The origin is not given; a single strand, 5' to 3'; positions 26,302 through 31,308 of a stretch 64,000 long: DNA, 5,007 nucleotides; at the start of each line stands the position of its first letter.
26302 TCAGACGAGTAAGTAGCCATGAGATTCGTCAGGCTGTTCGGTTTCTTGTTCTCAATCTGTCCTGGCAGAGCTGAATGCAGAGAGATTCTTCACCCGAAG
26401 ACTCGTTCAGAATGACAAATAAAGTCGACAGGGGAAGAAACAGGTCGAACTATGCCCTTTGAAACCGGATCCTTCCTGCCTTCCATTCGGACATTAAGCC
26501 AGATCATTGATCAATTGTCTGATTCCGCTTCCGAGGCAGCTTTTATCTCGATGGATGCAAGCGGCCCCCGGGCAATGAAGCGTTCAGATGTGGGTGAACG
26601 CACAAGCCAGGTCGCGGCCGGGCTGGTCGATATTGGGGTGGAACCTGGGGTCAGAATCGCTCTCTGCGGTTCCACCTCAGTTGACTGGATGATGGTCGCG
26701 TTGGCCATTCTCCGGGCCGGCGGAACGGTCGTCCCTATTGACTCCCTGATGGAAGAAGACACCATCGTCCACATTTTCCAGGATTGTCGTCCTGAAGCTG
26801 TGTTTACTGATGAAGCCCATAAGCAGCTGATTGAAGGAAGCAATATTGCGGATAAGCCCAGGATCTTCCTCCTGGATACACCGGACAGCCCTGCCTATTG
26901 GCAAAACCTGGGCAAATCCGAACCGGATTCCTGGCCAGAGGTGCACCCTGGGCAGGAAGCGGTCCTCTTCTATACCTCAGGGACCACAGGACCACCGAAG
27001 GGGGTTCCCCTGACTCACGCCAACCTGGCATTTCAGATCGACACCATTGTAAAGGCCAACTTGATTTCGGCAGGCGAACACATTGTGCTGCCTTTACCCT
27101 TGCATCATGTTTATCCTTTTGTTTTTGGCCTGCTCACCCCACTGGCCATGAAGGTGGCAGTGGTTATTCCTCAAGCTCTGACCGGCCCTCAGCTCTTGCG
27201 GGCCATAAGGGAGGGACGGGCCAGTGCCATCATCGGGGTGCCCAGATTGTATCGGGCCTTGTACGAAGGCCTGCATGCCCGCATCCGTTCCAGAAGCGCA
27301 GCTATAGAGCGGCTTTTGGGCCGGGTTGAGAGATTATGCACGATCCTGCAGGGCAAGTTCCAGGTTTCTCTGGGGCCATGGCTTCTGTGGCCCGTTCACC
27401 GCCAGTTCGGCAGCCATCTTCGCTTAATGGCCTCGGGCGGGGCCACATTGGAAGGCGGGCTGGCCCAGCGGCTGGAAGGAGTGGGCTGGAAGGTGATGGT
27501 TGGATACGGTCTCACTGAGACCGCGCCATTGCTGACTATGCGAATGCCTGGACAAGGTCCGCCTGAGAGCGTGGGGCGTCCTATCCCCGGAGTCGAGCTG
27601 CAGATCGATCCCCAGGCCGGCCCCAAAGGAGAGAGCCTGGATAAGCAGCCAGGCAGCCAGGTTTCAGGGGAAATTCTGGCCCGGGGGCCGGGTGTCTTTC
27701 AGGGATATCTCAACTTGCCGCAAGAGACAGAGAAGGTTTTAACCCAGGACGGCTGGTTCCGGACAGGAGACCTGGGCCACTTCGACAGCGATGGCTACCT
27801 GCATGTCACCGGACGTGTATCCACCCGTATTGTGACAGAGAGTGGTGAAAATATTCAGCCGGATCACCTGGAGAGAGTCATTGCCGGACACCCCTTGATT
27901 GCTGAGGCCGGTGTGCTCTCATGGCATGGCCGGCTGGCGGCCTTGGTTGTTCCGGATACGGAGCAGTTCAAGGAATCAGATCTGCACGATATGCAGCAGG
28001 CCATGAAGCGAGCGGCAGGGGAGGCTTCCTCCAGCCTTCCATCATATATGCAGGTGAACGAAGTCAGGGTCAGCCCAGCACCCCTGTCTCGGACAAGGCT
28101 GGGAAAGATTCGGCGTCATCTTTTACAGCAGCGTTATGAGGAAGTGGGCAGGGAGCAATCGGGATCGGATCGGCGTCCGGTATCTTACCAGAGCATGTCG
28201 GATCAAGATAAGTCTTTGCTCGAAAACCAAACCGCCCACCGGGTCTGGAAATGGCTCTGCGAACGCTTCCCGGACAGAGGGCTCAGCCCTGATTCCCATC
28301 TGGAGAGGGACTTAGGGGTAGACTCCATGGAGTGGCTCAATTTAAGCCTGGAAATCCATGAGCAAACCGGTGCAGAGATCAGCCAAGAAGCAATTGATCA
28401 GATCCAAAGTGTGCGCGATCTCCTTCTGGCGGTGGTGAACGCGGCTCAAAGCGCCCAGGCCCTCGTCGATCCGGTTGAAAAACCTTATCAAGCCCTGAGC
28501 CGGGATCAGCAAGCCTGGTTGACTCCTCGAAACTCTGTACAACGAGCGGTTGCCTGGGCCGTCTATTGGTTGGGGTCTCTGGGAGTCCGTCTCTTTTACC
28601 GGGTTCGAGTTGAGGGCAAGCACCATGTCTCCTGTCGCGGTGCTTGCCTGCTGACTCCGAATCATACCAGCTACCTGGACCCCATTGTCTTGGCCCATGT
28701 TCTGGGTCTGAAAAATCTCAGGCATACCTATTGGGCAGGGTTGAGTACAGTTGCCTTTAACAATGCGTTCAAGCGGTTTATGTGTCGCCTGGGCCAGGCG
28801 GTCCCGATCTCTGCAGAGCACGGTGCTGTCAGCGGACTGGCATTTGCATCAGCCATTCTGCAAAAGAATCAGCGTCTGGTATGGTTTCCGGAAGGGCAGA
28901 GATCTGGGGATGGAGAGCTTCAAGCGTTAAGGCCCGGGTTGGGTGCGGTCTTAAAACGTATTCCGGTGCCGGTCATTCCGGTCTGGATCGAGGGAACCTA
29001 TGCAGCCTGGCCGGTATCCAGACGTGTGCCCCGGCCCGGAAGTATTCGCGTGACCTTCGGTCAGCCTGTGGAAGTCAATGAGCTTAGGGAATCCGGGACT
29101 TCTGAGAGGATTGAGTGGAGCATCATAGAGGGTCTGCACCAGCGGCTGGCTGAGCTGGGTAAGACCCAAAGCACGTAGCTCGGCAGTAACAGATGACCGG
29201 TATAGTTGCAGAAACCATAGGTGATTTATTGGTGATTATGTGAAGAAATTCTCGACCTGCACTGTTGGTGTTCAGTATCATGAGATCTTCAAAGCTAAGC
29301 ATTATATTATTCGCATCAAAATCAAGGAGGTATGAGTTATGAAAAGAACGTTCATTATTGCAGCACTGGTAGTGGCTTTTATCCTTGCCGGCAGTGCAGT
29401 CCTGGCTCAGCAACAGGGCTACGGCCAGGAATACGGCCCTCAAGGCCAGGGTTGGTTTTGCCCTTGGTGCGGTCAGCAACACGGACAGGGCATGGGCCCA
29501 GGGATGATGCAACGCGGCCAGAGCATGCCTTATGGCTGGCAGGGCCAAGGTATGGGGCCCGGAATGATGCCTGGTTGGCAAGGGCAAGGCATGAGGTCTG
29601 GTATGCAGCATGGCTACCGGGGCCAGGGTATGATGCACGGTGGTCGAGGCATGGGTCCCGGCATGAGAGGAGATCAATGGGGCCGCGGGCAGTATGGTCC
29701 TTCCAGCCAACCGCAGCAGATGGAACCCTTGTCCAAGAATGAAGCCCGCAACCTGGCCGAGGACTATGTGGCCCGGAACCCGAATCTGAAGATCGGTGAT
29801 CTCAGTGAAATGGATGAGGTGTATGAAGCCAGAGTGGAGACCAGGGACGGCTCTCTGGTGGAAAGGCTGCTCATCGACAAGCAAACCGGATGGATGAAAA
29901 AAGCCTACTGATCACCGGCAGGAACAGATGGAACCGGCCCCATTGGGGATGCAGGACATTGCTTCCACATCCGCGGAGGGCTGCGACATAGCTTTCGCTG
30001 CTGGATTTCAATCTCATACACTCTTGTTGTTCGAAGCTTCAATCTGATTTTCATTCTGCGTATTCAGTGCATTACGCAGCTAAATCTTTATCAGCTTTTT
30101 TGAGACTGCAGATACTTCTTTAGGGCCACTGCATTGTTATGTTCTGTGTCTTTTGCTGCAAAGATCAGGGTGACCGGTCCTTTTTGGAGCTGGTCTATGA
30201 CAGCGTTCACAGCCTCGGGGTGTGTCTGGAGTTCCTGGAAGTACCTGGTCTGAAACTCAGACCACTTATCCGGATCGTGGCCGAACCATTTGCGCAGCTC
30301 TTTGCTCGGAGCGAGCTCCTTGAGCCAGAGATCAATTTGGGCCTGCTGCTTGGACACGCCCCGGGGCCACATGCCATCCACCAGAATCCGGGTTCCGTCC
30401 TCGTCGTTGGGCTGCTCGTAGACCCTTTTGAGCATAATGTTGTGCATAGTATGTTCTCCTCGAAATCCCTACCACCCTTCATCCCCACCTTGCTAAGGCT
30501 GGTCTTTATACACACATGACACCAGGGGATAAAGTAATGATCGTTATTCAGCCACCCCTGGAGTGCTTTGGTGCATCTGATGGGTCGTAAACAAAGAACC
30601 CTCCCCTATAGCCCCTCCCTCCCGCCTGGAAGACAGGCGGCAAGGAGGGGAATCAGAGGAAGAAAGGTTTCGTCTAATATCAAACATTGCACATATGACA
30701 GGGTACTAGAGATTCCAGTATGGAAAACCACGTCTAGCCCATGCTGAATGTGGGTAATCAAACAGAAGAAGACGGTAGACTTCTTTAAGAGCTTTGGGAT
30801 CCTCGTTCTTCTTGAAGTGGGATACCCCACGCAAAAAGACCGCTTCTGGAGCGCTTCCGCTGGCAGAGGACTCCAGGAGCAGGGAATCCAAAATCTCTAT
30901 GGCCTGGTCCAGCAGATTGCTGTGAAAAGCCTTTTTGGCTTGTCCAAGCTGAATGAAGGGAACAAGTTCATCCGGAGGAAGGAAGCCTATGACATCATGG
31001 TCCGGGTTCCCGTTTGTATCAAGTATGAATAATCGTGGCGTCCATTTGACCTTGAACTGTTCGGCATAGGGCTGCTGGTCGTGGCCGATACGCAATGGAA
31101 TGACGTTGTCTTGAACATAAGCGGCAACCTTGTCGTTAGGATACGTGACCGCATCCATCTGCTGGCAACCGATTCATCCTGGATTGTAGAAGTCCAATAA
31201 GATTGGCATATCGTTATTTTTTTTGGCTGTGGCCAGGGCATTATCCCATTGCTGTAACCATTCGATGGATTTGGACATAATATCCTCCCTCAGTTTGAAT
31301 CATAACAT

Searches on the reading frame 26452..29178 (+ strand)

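Call 57: search_protein_families(library=pfam, proteins=[window:26452-29178:+], max_evalue=0.001)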
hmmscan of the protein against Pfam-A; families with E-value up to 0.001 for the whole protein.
window:26452-29178:+ (908 aa): 5 families
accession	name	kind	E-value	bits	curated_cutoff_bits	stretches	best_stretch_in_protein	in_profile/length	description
PF00501.34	AMP-binding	-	1.1e-69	235.6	29.9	1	44-420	24-384/384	AMP-binding enzyme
PF01553.26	Acyltransferase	-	1.6e-18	67.3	23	1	717-846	1-131/132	Acyltransferase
PF00550.31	PP-binding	-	1.4e-08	35.3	20.8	1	607-658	14-64/67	Phosphopantetheine attachment site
PF23562.2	AMP-binding_C_3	-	4e-07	30.9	20.8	1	459-564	3-114/124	AMP-binding enzyme C-terminal domain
PF13193.12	AMP-binding_C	-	0.00021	22.6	24.5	1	473-552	2-76/76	AMP-binding enzyme C-terminal domain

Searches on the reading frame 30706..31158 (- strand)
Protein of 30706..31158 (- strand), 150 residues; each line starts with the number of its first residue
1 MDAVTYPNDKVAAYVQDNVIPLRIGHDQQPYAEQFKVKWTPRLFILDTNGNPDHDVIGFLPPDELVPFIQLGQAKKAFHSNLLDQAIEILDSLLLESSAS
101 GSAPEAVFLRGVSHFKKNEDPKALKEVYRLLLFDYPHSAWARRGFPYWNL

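Call 57: search_protein_families(library=pfam, proteins=[window:30706-31158:-], max_evalue=0.001)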
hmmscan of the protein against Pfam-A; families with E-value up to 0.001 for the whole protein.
window:30706-31158:- (150 aa): 1 family
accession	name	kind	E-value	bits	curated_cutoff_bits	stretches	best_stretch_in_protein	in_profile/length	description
PF13432.12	TPR_16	-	0.00041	21.2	32.7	1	73-138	3-64/65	Tetratricopeptide repeat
